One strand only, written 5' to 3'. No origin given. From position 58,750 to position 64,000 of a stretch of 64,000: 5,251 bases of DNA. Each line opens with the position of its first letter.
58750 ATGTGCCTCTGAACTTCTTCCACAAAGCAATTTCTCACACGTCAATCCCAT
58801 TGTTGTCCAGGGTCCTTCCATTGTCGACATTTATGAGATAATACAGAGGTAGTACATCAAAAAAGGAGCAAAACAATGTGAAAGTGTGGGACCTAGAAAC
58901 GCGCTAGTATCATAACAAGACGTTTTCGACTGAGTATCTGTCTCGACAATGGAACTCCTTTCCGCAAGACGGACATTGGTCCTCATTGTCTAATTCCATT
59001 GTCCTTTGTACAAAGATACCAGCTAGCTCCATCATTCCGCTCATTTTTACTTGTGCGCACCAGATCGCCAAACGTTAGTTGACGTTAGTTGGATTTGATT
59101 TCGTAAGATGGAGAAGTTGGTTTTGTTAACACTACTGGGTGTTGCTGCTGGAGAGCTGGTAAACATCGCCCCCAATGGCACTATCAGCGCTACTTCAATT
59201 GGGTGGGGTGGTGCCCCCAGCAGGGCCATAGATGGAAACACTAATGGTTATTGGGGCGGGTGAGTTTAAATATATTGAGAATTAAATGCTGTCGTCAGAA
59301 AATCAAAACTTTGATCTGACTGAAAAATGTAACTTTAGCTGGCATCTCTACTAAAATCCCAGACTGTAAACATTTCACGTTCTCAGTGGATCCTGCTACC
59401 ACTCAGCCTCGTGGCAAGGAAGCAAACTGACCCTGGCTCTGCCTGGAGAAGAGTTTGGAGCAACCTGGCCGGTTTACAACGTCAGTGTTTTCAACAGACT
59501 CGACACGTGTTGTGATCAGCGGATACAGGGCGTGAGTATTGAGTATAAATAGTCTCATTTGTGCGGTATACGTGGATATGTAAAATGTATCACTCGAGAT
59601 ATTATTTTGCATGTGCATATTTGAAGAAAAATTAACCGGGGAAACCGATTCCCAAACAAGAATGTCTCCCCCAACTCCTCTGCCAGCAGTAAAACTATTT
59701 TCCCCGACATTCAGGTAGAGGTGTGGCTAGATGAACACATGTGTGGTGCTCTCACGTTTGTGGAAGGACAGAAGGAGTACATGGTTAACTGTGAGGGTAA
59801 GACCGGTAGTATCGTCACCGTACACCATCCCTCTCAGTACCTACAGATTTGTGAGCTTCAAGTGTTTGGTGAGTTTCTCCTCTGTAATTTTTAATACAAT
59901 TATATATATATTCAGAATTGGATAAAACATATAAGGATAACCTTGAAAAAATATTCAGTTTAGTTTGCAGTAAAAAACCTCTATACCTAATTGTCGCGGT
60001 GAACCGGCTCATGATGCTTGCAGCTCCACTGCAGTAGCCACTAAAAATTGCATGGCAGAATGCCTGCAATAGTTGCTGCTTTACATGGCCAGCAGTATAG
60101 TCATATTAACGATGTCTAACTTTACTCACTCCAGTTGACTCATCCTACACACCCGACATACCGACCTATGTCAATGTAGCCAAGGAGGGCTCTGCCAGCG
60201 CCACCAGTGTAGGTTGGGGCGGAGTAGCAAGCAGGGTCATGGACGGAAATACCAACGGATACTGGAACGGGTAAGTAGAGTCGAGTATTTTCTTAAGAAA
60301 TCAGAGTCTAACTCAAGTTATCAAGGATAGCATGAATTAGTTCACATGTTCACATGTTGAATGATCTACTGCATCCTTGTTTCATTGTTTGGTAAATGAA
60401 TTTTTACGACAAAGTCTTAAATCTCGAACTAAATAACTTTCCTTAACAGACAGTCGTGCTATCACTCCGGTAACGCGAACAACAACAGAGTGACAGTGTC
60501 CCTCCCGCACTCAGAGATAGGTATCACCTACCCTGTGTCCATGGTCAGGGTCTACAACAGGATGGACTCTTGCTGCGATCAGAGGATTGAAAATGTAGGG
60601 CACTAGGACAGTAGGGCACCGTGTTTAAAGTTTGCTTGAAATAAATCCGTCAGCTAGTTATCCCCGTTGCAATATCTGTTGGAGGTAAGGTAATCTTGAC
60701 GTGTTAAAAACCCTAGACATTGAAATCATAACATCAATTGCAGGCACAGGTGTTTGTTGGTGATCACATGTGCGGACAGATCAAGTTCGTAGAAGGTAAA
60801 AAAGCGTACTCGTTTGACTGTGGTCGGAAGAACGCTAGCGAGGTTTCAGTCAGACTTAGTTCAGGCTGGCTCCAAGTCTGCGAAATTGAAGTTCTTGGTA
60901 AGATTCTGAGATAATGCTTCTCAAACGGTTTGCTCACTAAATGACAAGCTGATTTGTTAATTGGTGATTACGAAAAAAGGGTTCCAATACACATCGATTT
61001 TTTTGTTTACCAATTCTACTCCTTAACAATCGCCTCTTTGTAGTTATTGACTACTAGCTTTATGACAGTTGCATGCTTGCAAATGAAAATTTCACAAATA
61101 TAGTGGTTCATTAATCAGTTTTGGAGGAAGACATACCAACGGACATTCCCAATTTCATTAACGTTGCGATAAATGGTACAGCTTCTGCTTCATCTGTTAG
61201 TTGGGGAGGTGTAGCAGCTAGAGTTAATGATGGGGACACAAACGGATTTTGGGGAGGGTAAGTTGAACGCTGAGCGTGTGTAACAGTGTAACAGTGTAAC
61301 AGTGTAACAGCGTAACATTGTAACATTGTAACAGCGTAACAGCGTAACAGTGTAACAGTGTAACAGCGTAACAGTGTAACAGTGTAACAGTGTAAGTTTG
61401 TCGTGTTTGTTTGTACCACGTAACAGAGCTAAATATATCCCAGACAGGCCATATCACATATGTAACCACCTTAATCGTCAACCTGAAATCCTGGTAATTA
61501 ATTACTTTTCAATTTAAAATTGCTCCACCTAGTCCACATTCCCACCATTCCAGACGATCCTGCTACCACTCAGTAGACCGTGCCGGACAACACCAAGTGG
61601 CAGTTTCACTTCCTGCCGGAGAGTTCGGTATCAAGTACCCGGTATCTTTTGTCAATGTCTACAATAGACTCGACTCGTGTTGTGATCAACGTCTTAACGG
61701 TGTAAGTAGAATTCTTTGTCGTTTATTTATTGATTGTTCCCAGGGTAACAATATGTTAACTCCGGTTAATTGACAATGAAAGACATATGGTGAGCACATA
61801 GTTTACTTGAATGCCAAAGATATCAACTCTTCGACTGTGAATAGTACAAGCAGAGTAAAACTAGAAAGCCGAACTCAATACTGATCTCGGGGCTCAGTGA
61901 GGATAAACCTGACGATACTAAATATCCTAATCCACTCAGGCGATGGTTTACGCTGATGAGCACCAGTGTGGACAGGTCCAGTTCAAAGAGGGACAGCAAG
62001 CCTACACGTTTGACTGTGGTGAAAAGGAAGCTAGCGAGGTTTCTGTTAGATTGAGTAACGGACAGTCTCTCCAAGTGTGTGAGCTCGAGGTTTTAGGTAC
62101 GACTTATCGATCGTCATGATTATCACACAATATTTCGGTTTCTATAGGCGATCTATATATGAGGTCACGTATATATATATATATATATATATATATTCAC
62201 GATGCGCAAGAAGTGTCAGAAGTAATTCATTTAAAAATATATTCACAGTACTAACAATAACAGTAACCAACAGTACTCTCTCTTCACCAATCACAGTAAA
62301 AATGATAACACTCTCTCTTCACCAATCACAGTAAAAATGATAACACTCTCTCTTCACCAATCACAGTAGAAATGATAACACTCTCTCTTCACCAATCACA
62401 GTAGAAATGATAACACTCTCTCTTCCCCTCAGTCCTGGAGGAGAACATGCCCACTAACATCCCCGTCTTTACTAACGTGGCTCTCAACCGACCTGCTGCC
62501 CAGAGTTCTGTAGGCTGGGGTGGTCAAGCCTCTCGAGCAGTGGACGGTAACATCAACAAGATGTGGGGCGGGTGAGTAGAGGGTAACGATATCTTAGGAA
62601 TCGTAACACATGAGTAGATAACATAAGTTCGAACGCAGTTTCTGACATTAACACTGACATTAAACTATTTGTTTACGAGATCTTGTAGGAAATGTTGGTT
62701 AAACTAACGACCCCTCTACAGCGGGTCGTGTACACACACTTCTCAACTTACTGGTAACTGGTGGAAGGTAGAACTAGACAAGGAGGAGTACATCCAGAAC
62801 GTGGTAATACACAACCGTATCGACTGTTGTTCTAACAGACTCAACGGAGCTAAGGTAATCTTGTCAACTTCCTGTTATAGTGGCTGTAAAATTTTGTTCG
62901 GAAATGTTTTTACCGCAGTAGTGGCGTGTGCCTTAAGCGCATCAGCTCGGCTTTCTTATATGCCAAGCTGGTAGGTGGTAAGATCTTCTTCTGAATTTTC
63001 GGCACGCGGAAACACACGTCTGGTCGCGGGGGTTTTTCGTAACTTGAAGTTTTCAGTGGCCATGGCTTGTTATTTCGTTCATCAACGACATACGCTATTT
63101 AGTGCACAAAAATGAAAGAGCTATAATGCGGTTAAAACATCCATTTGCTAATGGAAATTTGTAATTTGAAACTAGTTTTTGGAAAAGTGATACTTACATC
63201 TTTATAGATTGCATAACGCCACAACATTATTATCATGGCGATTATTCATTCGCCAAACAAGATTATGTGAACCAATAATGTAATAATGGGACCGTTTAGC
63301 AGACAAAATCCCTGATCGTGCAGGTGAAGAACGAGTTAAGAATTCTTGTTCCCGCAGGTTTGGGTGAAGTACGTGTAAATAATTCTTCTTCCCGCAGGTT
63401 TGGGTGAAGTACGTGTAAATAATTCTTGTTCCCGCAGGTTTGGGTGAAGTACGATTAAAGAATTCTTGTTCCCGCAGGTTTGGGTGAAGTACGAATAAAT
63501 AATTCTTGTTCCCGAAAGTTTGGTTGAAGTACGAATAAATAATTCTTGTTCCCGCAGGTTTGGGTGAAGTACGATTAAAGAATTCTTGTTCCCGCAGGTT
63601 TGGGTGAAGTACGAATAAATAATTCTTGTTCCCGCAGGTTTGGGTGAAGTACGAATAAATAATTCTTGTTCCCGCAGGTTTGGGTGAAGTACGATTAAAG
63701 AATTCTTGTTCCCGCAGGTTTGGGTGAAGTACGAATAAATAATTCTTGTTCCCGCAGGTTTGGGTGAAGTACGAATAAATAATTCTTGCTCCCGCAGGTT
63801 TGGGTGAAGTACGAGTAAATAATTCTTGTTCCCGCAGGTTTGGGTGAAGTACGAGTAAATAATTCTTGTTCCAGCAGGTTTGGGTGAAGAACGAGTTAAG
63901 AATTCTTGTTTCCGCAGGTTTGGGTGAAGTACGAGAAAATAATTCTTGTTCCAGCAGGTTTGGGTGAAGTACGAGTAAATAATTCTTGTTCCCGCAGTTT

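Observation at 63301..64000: Minisatellite made of ~17 tandem copies of a 3' splice site plus FTL exon start (decoy acceptors)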

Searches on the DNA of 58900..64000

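Call 58: search_rna_families(source=window, start=58900, end=64000, threshold=evalue, max_evalue=1)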
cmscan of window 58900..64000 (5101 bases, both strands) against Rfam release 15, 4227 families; matches with E-value up to 1: 2.
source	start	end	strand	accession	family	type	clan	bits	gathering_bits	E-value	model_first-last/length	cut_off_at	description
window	62155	62212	+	RF04217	mir-297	Gene; miRNA;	-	26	90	0.23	1-71/71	no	mir-297 microRNA precursor family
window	61279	61395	-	RF04276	MIR4371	Gene; miRNA;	CL00144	24.1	110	0.051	1-158/158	no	MIR4371 microRNA precursor family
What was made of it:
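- Tried and rejected: The only Rfam matches are two far below gathering score, both on simple repeats (call 58).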
